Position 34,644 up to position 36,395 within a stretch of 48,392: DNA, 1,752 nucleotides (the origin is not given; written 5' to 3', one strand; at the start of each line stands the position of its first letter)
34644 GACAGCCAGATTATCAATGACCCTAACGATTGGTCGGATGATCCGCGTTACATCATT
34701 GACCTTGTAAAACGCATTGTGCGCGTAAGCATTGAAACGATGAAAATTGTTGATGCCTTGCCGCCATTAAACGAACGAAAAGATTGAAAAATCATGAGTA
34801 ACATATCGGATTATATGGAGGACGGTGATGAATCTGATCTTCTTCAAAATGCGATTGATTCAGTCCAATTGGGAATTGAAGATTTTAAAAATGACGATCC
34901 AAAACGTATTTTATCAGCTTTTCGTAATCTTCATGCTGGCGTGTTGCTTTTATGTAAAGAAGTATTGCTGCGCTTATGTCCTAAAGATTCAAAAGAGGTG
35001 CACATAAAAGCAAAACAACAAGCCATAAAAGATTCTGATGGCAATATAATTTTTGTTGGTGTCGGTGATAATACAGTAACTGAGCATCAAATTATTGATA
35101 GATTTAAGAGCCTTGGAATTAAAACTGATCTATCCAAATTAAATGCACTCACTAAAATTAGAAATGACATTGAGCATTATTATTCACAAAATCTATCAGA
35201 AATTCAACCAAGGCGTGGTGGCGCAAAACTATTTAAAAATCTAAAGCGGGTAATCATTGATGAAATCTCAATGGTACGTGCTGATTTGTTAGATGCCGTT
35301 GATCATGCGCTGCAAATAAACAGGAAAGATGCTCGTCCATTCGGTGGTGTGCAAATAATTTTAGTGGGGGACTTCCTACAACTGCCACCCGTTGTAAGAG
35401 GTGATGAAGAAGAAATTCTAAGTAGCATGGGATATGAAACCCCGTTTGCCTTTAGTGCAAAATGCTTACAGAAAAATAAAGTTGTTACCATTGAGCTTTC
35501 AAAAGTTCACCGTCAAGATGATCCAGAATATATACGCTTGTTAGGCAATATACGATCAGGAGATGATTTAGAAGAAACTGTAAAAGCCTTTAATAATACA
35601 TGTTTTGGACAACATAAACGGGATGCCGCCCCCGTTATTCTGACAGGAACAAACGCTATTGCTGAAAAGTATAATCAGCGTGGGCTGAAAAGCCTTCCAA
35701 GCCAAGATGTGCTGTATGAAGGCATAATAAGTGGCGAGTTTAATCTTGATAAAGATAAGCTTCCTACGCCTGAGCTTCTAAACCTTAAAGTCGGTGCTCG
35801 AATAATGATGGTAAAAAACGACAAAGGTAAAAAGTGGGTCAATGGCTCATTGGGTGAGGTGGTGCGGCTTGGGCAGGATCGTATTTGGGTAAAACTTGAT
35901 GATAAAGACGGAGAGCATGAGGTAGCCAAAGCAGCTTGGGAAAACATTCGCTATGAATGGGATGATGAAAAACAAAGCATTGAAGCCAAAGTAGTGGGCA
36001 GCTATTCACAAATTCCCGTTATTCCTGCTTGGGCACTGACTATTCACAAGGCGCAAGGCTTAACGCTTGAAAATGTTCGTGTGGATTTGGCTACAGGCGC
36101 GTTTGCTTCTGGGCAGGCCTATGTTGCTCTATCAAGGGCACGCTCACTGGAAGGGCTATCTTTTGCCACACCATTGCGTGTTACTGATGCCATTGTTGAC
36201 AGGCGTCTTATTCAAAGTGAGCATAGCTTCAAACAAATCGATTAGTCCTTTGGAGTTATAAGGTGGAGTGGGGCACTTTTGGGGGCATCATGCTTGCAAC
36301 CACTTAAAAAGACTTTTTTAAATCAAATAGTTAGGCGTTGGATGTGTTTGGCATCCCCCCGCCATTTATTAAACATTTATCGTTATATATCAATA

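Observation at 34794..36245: HEPN-like N-terminus fused to a Pif1-family helicase lacking a Walker A motif, coupled to the type ISP enzyme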

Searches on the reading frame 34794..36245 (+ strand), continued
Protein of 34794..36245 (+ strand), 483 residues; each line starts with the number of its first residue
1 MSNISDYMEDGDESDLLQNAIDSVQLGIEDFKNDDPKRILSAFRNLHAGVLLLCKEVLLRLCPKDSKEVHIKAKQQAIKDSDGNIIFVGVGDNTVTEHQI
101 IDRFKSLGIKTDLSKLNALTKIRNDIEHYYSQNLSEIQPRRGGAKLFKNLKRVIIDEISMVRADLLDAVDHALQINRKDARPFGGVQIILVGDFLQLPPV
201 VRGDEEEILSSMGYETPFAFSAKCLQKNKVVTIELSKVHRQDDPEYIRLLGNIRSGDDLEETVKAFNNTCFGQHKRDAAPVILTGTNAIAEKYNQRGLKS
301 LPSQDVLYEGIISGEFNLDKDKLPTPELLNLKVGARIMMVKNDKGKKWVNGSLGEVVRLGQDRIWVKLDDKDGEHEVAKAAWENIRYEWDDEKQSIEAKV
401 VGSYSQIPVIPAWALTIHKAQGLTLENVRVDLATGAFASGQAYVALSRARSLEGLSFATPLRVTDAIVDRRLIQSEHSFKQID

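Call 52: search_solved_structures(query=window:34794-36242:+, max_evalue=0.00001, show_alignments=1)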
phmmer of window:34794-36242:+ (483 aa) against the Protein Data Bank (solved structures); distinct sequences matched with E-value up to 0.00001: 19.
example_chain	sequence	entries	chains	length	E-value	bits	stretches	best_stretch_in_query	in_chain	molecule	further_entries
8bns_A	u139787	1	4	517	3.8e-75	256.3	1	133-474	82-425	AAA ATPase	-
8bnv_A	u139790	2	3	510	6.4e-64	219.3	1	145-475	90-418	AAA family ATPase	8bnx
6s3p_A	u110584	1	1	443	6e-60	206.2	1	142-466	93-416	PIF1 helicase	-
6s3e_A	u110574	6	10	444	6e-60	206.2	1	142-466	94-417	PIF1 helicase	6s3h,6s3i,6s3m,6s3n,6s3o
7oar_A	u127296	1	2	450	6.3e-60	206.2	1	142-466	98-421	Pif1 helicase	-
7bil_A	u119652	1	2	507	8.9e-60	205.7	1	143-466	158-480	PIF1 helicase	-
7ada_A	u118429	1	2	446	1.8e-59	204.7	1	144-466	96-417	PIF1 helicase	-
6xzt_A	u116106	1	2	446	3e-59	203.9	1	142-466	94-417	PIF1 helicase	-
5ftb_A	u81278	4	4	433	1.3e-50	175.5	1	146-478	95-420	TPR DOMAIN PROTEIN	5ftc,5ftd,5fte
5fhd_A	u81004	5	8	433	1.8e-50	175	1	146-478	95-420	Uncharacterized protein | ATP-dependent DNA helicase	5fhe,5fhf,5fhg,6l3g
5ftf_A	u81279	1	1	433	4e-50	173.8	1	149-478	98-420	TPR DOMAIN PROTEIN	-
6hph_A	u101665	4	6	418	4.9e-44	153.8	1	140-456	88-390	ATP-dependent DNA helicase PIF1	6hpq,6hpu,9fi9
9fb8_A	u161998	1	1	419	5e-44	153.8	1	140-456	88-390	ATP-dependent DNA helicase PIF1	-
6hpt_A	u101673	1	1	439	5.8e-44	153.5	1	140-456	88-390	ATP-dependent DNA helicase PIF1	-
5fhh_A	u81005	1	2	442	5.9e-44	153.5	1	140-456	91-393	ATP-dependent DNA helicase PIF1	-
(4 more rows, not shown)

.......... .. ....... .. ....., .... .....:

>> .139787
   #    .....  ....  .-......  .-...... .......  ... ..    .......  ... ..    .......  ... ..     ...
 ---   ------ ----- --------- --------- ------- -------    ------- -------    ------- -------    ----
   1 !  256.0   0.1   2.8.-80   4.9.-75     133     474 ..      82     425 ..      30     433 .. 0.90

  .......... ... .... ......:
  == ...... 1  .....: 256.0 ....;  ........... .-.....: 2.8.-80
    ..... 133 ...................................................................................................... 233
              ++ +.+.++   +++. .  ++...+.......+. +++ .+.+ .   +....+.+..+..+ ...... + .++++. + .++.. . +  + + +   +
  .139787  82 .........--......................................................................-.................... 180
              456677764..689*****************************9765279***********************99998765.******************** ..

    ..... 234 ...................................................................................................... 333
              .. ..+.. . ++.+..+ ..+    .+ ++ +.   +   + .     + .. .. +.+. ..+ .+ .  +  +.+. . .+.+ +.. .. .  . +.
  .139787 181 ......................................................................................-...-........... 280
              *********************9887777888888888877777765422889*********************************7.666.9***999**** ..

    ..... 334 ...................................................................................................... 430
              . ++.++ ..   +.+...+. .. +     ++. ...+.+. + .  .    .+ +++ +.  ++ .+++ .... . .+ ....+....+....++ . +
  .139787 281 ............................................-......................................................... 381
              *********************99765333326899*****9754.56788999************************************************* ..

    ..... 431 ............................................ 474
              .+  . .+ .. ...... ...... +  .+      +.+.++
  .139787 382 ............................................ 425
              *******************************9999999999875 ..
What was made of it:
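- Closest known: Bacterial Pif1-family SF1B helicases. Same: aa 132-483 align to residues 82-425 of 8bns_A with E 3.8e-75 (call 52).
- Checked: The best solved Pif1 structure (8bns_A) aligns from its residue 82 to query aa 133 (call 52).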

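Call 54: find_related_loci(query=A1, collection=viral_contigs, flank=10000)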
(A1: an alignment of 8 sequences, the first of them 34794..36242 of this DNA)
Query A1 (483 aa) in viral_contigs; peptide patterns used: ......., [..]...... (x = any residue, [..] = any of these).
599 stretches matched a pattern (row limit reached: there are more); 549 encode a relative of the query (tblastn E <= 1e-3); the best 80 are kept; 80 distinct loci.
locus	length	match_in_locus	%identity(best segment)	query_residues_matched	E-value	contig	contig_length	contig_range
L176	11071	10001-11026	42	136-472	5e-85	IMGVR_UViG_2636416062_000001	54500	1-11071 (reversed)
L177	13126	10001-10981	39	147-468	1e-65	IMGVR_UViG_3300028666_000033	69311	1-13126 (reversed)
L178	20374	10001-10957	38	150-472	6e-65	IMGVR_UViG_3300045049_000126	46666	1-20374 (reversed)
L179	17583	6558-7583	35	146-472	1e-64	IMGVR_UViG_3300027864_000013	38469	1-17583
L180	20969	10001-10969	41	148-473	1e-71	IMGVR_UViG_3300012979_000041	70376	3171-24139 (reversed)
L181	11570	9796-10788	36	146-474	1e-63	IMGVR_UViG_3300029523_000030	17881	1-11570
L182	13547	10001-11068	34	131-472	3e-63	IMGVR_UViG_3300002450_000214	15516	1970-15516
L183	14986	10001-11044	36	127-455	3e-62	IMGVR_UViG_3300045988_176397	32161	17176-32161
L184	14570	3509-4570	39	132-479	3e-62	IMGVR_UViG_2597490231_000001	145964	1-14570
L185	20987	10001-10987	38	151-474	2e-61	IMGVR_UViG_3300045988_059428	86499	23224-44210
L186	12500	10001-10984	36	145-465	3e-61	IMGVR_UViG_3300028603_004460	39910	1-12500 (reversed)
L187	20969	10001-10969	38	142-473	4e-60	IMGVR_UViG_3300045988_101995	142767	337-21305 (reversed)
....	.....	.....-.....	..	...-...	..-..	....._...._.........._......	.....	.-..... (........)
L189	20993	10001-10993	36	146-474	4e-60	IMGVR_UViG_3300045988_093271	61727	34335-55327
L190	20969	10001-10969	38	142-473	4e-60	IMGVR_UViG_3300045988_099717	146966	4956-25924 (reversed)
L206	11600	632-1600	38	142-473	6e-59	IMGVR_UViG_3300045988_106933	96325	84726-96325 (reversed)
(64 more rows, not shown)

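Call 60: find_encoding_contigs(protein=P0026, flank=7000, max_places=1)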
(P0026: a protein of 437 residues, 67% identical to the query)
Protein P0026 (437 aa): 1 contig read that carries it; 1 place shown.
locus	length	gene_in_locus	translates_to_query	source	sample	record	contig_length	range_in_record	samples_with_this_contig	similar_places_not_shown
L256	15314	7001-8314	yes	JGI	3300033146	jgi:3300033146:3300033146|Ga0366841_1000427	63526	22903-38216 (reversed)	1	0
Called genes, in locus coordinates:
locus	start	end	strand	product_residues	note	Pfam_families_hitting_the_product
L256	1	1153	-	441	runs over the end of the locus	-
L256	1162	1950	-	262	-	PF17131:TP_0789-like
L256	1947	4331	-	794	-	PF03176:MMPL, PF02460:Patched, PF12349:Sterol-sensing, PF03176:MMPL, PF00873:ACR_tran (weak)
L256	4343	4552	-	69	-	PF11127:YgaP-like_TM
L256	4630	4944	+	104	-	PF01022:HTH_5, PF12840:HTH_20 (faint), PF13412:HTH_24 (faint)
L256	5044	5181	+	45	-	-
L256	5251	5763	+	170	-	-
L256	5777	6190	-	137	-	-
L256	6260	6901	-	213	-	PF00657:Lipase_GDSL, PF13472:Lipase_GDSL_2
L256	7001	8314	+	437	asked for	PF02689:Herpes_Helicase (faint), PF05970:PIF1, PF13245:AAA_19, PF13401:AAA_22 (faint), PF13604:AAA_30, PF01443:Viral_helicase1 (faint)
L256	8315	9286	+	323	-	PF01699:Na_Ca_ex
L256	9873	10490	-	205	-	PF04519:Bactofilin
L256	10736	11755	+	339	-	PF00294:PfkB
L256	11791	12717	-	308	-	PF17848:Zn_ribbon_ACC, PF01039:Carboxyl_trans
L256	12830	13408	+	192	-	PF02130:YbeY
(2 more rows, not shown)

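Call 61: find_encoding_contigs(protein=P0021, flank=7000, max_places=1)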
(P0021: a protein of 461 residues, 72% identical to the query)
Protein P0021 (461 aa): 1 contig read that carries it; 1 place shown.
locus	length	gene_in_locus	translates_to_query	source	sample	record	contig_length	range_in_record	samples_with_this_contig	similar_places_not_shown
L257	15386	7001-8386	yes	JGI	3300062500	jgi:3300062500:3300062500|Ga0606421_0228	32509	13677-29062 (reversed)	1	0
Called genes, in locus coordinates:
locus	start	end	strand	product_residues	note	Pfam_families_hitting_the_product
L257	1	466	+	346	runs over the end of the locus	-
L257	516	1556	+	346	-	PF00355:Rieske, PF19112:VanA_C (weak)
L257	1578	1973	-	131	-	-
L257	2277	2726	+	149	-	-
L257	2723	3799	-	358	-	-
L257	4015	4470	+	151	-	-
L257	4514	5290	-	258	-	-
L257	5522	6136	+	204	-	-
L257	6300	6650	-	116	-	-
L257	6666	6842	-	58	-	-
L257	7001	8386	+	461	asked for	PF02689:Herpes_Helicase (faint), PF05970:PIF1, PF13245:AAA_19, PF13604:AAA_30, PF01443:Viral_helicase1 (faint), PF13401:AAA_22 (weak), PF13538:UvrD_C_2 (faint)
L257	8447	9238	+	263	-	PF03372:Exo_endo_phos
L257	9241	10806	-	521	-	PF00072:Response_reg, PF00990:GGDEF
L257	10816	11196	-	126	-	PF00072:Response_reg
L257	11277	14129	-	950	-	PF02739:5_3_exonuc_N, PF01367:5_3_exonuc, PF01612:DNA_pol_A_exo1, PF00476:DNA_pol_A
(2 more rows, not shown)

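Call 62: find_encoding_contigs(protein=P0008, flank=7000, max_places=1)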
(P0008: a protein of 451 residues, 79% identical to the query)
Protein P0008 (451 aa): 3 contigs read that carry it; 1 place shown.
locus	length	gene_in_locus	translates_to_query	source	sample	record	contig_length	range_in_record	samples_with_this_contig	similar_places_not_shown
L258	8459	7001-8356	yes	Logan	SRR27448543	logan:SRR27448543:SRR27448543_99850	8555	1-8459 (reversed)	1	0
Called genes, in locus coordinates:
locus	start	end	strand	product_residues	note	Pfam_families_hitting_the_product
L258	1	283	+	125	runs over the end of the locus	?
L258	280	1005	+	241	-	-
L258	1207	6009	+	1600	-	PF04471:Mrr_cat (weak), PF13156:Mrr_cat_2, PF00270:DEAD, PF04851:ResIII, PF00271:Helicase_C, PF22240:ISP_coupler, PF02384:N6_Mtase (weak), PF18135:Type_ISP_C, +1 more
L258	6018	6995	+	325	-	-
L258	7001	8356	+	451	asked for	PF02689:Herpes_Helicase (faint), PF13086:AAA_11 (faint), PF13604:AAA_30, PF05970:PIF1, PF13191:AAA_16 (faint), PF13245:AAA_19, PF13401:AAA_22 (weak), PF01443:Viral_helicase1 (faint), +1 more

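Call 66: find_encoding_contigs(protein=P0009, flank=8000, max_places=1)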
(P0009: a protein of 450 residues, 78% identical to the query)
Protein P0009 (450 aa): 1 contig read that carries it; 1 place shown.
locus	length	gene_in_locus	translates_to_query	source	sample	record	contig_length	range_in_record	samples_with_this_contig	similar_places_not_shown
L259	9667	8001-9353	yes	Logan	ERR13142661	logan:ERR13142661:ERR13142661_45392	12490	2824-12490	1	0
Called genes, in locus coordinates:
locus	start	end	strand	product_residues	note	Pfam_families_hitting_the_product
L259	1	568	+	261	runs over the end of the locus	PF09250:Prim-Pol, PF08708:PriCT_1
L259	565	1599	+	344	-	PF13481:AAA_25, PF05225:HTH_psq (faint)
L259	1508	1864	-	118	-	-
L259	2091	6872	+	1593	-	PF13156:Mrr_cat_2, PF00270:DEAD, PF04851:ResIII, PF00271:Helicase_C, PF22240:ISP_coupler, PF02384:N6_Mtase (weak), PF07669:Eco57I (weak), PF18135:Type_ISP_C, +1 more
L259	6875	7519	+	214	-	-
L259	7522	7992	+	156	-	-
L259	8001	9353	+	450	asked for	PF02689:Herpes_Helicase (faint), PF05970:PIF1, PF13191:AAA_16 (weak), PF13245:AAA_19, PF13401:AAA_22 (weak), PF13604:AAA_30, PF01443:Viral_helicase1 (faint), PF13538:UvrD_C_2 (faint)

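Call 67: find_encoding_contigs(protein=P0019, flank=8000, max_places=1)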
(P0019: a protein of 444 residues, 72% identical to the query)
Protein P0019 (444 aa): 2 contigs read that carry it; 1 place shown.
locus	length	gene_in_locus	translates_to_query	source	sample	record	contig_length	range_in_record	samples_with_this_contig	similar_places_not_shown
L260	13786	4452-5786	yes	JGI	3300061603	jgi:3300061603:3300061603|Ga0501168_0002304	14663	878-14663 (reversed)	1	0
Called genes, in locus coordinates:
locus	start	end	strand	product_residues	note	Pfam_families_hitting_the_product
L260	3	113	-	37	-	?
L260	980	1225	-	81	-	-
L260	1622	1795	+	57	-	-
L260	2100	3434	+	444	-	-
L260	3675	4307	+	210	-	PF01625:PMSR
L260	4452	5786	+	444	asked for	PF05970:PIF1, PF13191:AAA_16 (faint), PF13245:AAA_19, PF13401:AAA_22 (weak), PF13604:AAA_30, PF01443:Viral_helicase1 (faint), PF21530:Pif1_2B_dom (weak), PF02689:Herpes_Helicase (weak)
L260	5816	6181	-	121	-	-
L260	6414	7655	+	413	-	PF04551:GcpE, PF26540:GcpE_C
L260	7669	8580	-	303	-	-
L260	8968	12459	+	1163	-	PF12708:Pect-lyase_RHGA_epim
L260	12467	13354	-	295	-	PF00892:EamA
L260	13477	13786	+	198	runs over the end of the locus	PF04344:CheZ (faint)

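Call 68: search_protein_families(library=padloc, proteins=[L259:6875-7516:+, L259:7522-7989:+, L258:6018-6992:+, L001:11353-11853:+, L258:7001-8353:+], max_evalue=0.01)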
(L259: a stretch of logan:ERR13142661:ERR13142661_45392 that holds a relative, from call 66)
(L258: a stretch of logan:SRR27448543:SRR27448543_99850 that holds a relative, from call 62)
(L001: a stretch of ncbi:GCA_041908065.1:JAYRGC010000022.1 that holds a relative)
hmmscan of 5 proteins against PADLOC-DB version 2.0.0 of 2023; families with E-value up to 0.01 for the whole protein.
L259:6875-7516:+ (214 aa): 0 families

L259:7522-7989:+ (156 aa): 0 families

L258:6018-6992:+ (325 aa): 3 families
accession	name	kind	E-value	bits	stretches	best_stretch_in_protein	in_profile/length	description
PDLC05058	PDC-S64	-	3.8e-42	143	1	3-288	9-285/305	-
PDLC05059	PDC-S64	-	8.2e-08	29.6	1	3-306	5-308/339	-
PDLC04447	PDC-M14A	-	0.0032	15.8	1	198-246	19-66/152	-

L001:11353-11853:+ (167 aa): 0 families

L258:7001-8353:+ (451 aa): 19 families
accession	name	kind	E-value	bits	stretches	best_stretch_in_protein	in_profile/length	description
PDLC05065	PDC-S68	-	1.7e-22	77.1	2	32-167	611-745/1221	-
PDLC01734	typeIV_RecD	-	1.8e-20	70.8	1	28-210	341-506/763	RecD_0_IVD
PDLC05066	PDC-S68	-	1.2e-19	67.9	1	42-170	593-724/1202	-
PDLC01148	RecD_like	-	2.8e-17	60.3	1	32-181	319-459/719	RecD/Tra ATPase fused to N-terminal HHH domain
PDLC04476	PDC-M16A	-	3.4e-17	60.1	1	40-210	22-214/691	-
PDLC05064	PDC-S68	-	6.8e-16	55.2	2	43-170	701-827/1273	-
PDLC04475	PDC-M16A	-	1e-13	48.7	1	39-359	28-368/721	-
PDLC05035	PDC-S53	-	8.3e-11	38.7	2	28-222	496-659/900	-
PDLC03920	MkoA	-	3.1e-07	27.1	1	27-65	616-654/1112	-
PDLC04140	mad8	-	5.9e-06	24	1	30-69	12-54/314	mads_8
PDLC04472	PDC-M16A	-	1.8e-05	21.3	1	43-104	241-305/930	-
PDLC04474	PDC-M16A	-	1.9e-05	21.3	0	372-401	642-671/917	-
PDLC04790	PDC-S01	-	0.00047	17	1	33-71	18-56/422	-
PDLC02350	AbiO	-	0.00055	16.8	1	42-135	192-276/468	AbiO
PDLC02372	Nhi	-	0.00086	16.1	1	41-131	198-278/470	-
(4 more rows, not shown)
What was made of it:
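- On PADLOC PDC-S64: The L258 protein matches 9-285 of 305 (call 68).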

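Call 69: search_protein_families(library=pfam, proteins=[L259:6875-7516:+, L259:7522-7989:+, L001:11353-11853:+], max_evalue=0.1)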
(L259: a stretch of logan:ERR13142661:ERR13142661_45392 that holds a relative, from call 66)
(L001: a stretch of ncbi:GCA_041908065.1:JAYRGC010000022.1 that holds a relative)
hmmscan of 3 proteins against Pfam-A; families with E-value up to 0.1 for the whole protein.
L259:6875-7516:+ (214 aa): 0 families

L259:7522-7989:+ (156 aa): 2 families
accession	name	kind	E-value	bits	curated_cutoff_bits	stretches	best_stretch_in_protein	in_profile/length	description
PF01541.30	GIY-YIG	-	3.3e-05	24.5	22.6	1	37-84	2-43/78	GIY-YIG catalytic domain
PF12092.13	DUF3568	-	0.0066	17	23.2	1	83-138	25-77/124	Protein of unknown function (DUF3568)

L001:11353-11853:+ (167 aa): 0 families

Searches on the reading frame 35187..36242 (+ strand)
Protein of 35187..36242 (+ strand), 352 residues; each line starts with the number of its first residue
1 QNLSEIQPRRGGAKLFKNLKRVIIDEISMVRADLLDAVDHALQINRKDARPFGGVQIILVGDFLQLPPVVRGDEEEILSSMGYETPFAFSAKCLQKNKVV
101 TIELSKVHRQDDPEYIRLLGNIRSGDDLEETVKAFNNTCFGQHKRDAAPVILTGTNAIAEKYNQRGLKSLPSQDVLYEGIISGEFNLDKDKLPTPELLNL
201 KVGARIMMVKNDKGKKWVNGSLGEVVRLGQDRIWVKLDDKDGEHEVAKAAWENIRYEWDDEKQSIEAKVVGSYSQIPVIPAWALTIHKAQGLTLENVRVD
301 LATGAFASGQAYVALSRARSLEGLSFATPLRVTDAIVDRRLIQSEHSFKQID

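Call 23: find_related_loci(query=window:35187-36242:+, collection=metagenome_contigs, flank=10000)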
Query seq(352 aa) (352 aa) in metagenome_contigs; peptide patterns used: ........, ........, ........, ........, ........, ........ (x = any residue, [..] = any of these).
599 stretches matched a pattern (row limit reached: there are more); 530 encode a relative of the query (tblastn E <= 1e-3); the best 80 are kept; 80 distinct loci.
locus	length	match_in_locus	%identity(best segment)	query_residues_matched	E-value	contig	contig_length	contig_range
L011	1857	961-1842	79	1-294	1e-173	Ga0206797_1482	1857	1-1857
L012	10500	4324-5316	48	6-340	9e-101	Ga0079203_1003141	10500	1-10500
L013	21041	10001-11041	42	1-343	6e-83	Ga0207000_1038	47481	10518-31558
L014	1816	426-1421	42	14-343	7e-87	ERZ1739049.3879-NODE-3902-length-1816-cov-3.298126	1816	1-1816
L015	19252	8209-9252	43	4-343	6e-82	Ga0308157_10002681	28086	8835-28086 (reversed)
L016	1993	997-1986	43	9-338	2e-85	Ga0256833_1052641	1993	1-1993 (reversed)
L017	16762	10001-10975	45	14-334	9e-82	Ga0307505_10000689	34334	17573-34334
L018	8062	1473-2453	45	15-339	1e-81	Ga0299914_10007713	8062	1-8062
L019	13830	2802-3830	39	2-342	4e-81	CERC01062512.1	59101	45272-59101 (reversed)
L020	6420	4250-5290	41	9-351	8e-81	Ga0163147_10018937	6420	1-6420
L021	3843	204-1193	41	15-345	4e-81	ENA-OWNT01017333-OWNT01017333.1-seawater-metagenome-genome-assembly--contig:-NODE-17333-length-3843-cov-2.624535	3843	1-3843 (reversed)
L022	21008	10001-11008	45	14-348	4e-80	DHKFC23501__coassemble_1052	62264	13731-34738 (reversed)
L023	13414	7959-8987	40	14-348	1e-79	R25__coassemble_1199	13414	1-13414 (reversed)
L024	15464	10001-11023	41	14-348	3e-79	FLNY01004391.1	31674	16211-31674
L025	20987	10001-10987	41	7-337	1e-78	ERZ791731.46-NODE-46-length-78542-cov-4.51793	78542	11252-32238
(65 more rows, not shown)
